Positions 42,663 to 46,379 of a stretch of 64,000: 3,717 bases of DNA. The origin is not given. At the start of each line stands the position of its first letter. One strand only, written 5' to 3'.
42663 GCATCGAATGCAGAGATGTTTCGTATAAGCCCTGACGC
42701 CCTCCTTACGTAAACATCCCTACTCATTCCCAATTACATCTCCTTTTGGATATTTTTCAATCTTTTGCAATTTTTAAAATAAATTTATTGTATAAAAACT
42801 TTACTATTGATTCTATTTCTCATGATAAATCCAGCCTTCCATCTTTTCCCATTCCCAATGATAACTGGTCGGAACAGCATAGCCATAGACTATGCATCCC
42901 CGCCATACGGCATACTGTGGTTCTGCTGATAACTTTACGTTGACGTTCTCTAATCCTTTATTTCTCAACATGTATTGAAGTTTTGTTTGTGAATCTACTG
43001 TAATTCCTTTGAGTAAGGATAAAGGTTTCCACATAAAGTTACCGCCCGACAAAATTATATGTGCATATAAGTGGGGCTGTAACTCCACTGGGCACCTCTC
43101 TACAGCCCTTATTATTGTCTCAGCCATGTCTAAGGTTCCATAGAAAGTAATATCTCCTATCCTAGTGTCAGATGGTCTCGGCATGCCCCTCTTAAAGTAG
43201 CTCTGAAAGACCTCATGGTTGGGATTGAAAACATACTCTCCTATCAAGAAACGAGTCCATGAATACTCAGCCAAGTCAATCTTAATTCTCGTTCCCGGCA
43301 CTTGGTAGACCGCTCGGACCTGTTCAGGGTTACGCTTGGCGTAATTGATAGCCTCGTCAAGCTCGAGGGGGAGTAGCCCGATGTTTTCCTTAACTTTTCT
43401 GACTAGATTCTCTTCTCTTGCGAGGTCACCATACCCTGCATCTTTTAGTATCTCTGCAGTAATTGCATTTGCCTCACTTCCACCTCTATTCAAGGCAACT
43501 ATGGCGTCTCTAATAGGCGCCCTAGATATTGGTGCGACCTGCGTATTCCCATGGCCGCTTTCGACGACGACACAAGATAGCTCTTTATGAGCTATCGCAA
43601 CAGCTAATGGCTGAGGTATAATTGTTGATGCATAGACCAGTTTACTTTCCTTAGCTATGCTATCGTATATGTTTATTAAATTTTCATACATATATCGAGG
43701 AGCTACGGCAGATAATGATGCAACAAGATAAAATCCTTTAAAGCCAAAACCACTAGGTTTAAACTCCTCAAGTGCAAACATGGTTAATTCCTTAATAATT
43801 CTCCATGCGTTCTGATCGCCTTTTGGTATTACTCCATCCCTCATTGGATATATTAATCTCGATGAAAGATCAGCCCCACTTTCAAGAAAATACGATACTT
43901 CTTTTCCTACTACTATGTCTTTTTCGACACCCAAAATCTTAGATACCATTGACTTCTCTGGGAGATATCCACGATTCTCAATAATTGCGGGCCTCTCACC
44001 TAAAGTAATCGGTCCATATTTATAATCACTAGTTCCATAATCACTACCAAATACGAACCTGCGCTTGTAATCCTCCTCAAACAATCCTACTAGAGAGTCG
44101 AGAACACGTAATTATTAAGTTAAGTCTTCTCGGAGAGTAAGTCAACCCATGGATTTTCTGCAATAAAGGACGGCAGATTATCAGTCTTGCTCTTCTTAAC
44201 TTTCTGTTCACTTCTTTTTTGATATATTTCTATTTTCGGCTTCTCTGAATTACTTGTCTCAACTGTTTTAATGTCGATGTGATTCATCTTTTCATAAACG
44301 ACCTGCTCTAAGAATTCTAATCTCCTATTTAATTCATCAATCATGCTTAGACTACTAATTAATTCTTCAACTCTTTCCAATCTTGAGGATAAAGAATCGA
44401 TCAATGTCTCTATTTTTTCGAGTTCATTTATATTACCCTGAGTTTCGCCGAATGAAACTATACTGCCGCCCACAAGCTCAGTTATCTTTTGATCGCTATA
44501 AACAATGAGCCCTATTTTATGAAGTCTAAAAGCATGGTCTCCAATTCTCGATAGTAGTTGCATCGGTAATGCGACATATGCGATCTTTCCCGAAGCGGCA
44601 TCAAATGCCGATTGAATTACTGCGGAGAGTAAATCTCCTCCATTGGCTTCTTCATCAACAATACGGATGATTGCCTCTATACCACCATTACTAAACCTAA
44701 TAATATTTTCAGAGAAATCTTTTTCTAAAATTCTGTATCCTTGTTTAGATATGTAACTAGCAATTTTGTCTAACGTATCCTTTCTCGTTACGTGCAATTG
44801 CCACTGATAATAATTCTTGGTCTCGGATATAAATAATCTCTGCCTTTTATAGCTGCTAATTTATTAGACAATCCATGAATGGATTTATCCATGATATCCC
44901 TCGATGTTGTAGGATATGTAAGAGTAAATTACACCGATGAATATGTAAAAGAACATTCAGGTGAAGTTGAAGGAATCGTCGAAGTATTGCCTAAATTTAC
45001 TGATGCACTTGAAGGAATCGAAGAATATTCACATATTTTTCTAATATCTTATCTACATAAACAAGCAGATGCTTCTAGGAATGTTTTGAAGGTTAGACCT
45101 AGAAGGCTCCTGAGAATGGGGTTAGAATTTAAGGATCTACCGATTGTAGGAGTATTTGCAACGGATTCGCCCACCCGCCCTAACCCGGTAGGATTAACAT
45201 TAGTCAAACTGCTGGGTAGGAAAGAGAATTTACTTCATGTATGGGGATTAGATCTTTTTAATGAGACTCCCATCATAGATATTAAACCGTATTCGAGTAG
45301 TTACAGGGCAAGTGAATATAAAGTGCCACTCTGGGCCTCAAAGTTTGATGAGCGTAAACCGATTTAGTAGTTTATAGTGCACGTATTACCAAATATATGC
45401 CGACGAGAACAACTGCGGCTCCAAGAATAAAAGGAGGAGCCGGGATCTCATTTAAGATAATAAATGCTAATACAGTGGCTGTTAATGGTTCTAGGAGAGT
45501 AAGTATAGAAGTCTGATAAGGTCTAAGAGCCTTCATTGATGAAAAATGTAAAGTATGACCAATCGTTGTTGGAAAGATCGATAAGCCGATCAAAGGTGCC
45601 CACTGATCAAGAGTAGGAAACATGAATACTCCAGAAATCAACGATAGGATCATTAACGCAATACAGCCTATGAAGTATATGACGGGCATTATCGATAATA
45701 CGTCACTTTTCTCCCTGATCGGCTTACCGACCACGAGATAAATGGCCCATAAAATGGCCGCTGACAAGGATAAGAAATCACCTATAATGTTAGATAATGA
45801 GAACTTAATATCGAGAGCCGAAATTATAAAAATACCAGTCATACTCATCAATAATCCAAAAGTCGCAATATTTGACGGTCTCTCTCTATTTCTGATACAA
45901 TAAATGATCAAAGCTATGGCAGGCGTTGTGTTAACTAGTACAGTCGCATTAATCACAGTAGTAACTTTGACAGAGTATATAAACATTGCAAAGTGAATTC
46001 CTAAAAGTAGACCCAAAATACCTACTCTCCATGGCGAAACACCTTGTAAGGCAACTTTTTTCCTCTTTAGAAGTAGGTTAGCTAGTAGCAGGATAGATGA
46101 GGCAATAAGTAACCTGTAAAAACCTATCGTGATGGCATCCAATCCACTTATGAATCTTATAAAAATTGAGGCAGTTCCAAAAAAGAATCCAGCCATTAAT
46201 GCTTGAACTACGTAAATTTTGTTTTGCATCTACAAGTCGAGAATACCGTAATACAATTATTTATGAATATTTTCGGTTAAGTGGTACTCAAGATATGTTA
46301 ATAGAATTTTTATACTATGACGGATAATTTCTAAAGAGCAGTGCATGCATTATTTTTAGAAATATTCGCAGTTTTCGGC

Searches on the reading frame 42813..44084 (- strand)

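Call 65: search_protein_families(library=pfam, proteins=[window:42813-44084:-], max_evalue=0.0001)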
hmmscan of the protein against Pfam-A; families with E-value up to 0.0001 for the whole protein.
window:42813-44084:- (423 aa): 1 family
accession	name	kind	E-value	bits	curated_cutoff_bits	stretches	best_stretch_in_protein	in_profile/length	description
PF00022.25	Actin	-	1.1e-15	57.6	27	1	146-399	119-380/410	Actin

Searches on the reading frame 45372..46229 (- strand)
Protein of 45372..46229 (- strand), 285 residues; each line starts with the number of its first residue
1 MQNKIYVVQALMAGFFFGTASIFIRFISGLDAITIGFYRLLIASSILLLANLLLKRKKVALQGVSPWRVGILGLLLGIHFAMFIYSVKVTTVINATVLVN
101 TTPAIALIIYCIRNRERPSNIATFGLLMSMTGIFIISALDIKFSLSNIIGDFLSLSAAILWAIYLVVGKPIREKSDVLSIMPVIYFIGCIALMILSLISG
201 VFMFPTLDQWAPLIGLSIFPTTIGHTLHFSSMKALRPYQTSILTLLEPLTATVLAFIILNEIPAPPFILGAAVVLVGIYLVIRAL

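Call 65: search_protein_families(library=pfam, proteins=[window:45372-46229:-], max_evalue=0.0001)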
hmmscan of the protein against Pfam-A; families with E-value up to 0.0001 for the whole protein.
window:45372-46229:- (285 aa): 1 family
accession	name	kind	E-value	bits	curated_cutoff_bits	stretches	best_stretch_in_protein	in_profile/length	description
PF00892.27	EamA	-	2.1e-36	125.6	28.2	2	149-282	2-134/135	EamA-like transporter family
